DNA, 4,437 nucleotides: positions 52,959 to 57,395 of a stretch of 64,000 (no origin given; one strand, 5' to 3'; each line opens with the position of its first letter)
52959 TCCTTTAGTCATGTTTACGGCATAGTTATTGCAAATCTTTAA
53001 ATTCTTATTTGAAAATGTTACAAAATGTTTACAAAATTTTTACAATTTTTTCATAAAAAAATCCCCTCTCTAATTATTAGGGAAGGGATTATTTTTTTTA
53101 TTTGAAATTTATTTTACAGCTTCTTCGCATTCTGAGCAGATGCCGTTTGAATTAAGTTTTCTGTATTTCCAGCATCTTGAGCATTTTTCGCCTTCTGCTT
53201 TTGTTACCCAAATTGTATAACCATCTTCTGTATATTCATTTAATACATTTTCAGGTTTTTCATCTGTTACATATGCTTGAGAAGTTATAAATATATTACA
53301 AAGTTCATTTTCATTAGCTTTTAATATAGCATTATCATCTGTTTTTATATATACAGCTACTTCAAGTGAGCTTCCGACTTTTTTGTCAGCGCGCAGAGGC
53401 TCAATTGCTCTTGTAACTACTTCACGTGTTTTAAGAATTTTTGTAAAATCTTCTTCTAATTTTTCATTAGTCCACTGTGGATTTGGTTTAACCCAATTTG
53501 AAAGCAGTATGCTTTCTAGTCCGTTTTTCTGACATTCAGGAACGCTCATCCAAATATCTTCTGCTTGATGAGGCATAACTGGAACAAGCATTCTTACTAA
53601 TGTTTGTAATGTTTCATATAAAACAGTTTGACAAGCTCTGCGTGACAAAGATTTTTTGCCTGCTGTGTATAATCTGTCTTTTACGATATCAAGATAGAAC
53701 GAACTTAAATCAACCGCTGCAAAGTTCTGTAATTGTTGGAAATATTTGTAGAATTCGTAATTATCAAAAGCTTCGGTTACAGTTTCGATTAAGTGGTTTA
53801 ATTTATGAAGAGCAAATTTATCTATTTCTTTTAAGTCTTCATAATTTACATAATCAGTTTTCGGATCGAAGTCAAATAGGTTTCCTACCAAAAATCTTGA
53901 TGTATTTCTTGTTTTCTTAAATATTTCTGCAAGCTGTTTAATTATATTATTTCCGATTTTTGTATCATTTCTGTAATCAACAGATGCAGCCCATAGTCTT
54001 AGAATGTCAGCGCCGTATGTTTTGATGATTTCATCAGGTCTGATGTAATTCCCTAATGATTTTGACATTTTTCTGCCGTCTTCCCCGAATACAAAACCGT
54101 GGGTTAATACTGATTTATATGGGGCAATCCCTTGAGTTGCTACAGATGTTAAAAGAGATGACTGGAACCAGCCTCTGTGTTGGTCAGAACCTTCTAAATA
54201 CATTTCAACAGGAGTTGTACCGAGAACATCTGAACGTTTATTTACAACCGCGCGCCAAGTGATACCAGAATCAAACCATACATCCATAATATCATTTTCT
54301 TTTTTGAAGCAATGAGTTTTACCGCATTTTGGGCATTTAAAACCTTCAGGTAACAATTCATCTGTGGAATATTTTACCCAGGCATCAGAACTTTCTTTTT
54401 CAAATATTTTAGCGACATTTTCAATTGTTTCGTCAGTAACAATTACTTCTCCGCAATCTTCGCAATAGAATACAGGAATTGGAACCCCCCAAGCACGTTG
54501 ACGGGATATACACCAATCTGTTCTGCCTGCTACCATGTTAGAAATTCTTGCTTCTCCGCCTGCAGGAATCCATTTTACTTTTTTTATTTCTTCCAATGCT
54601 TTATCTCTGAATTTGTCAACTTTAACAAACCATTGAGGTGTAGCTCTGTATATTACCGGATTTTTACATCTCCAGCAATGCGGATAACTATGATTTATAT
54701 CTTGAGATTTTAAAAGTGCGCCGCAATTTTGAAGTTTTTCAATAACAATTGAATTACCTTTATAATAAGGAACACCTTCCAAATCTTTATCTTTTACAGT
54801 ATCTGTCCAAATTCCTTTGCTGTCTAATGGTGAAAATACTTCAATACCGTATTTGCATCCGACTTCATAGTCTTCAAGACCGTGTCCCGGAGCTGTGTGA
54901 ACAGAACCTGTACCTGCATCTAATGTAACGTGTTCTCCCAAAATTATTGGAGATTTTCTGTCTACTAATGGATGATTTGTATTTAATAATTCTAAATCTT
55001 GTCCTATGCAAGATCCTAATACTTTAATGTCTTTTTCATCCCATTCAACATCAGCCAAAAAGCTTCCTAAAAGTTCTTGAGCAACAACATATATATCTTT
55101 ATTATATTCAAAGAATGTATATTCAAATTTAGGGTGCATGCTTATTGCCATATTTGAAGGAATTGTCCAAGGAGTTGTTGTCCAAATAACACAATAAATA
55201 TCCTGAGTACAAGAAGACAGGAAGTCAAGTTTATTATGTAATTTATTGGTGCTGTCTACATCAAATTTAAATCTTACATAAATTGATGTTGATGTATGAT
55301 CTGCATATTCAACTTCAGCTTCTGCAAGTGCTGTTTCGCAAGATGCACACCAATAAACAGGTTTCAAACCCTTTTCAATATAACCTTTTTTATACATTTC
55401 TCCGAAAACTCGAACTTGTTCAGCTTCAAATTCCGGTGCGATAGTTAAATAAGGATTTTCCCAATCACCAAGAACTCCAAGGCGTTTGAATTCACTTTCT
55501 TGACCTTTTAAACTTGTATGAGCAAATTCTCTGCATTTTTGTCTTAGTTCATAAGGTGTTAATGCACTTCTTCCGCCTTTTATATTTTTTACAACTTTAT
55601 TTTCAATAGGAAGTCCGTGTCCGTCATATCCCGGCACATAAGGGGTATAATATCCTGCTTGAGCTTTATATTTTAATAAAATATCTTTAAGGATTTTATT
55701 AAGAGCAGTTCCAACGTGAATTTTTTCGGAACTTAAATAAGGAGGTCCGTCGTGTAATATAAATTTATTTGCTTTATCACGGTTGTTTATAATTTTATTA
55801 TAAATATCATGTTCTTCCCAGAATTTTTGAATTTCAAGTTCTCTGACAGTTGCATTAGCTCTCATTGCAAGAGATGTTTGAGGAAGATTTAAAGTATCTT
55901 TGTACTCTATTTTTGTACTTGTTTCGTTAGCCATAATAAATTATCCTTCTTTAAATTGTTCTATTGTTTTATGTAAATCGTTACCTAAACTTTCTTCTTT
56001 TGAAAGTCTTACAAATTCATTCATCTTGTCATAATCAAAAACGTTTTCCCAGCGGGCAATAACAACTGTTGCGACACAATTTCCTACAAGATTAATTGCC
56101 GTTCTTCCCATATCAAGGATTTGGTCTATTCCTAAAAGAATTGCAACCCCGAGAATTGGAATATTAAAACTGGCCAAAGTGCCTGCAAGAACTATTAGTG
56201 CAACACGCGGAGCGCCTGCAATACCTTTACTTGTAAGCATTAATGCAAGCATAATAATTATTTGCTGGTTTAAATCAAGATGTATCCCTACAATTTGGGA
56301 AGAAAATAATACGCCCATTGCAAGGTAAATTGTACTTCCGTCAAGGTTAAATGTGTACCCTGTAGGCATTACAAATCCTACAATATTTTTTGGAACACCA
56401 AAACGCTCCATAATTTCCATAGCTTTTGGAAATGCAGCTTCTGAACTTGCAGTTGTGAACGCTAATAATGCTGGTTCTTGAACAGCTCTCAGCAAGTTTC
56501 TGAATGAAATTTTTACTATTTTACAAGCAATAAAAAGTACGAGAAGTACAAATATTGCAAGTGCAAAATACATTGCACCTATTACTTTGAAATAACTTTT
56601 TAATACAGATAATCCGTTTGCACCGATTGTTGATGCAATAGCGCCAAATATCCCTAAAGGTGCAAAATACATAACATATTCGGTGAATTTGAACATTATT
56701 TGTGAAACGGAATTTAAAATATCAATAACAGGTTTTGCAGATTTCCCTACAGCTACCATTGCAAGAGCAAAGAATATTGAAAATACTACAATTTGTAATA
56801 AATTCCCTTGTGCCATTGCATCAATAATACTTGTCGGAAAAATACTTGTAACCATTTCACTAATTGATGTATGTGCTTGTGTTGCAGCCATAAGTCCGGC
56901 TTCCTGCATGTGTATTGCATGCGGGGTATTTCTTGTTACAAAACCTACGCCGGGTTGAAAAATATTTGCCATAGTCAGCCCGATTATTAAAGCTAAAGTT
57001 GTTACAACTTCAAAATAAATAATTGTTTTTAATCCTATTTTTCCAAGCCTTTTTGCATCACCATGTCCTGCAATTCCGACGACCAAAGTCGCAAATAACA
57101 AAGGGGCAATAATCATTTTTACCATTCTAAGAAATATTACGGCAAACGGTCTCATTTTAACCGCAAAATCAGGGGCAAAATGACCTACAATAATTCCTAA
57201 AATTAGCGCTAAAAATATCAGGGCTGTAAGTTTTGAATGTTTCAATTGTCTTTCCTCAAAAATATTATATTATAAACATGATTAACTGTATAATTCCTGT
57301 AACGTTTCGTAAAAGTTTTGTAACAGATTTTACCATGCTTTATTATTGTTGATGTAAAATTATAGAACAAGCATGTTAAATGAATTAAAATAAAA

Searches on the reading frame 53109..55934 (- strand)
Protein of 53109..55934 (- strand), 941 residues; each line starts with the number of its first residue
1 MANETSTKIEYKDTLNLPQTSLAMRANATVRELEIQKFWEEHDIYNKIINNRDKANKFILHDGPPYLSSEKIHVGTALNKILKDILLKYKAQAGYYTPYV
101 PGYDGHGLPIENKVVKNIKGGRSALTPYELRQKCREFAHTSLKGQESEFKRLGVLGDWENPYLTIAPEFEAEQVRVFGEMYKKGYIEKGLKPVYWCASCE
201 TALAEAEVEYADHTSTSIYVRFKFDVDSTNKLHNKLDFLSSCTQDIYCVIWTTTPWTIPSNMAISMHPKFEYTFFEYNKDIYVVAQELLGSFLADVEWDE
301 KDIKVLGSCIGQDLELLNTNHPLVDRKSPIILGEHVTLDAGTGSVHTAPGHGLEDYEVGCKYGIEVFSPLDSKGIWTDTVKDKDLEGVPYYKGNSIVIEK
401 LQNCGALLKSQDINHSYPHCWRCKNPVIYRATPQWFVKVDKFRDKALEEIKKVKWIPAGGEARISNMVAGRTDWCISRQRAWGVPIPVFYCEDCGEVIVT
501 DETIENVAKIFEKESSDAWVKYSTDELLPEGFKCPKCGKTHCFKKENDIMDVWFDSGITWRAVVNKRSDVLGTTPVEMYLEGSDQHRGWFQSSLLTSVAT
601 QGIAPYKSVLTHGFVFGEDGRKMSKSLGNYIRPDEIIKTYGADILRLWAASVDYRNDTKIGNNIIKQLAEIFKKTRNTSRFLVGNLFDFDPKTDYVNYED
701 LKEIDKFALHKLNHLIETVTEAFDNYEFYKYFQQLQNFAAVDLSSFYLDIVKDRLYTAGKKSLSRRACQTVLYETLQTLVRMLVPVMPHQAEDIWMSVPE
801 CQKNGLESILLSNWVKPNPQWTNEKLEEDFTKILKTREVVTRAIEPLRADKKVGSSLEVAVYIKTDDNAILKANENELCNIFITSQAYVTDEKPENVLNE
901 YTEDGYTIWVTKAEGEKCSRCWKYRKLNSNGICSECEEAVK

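Call 92: search_protein_families(library=pfam, proteins=[window:53109-55934:-], max_evalue=0.00001)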
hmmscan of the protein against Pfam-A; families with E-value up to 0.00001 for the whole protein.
window:53109-55934:- (941 aa): 4 families
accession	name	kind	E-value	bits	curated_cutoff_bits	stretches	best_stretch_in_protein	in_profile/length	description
PF00133.28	tRNA-synt_1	-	2.8e-138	461.6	22.7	1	35-660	2-413/414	tRNA synthetases class I (I, L, M and V)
PF08264.19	Anticodon_1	-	3.3e-35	121.6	25.1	1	705-863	1-148/148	Anticodon-binding domain of tRNA ligase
PF09334.17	tRNA-synt_1g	-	3.6e-25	89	20.1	2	68-209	10-136/391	tRNA synthetases class I (M)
PF01406.26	tRNA-synt_1e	-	1.1e-07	32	27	1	596-666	228-297/301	tRNA synthetases class I (C) catalytic domain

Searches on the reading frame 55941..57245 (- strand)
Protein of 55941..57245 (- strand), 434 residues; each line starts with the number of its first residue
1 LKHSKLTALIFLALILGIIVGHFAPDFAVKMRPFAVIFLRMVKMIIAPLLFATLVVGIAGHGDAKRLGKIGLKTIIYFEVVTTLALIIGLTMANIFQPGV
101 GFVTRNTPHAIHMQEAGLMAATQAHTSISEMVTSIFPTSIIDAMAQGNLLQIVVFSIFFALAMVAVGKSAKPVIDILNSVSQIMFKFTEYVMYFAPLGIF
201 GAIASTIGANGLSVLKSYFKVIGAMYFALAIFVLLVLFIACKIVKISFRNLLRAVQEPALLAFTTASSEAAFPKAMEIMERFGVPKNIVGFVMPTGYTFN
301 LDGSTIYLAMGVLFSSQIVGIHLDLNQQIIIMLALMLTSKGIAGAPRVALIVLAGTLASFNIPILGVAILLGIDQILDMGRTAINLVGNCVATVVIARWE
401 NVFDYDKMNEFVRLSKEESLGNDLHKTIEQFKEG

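Call 92: search_protein_families(library=pfam, proteins=[window:55941-57245:-], max_evalue=0.00001)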
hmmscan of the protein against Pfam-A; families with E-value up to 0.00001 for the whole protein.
window:55941-57245:- (434 aa): 1 family
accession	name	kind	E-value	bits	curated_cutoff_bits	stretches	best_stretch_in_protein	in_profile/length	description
PF00375.23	SDF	-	2.4e-115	386.1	27.9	1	6-399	1-387/387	Sodium:dicarboxylate symporter family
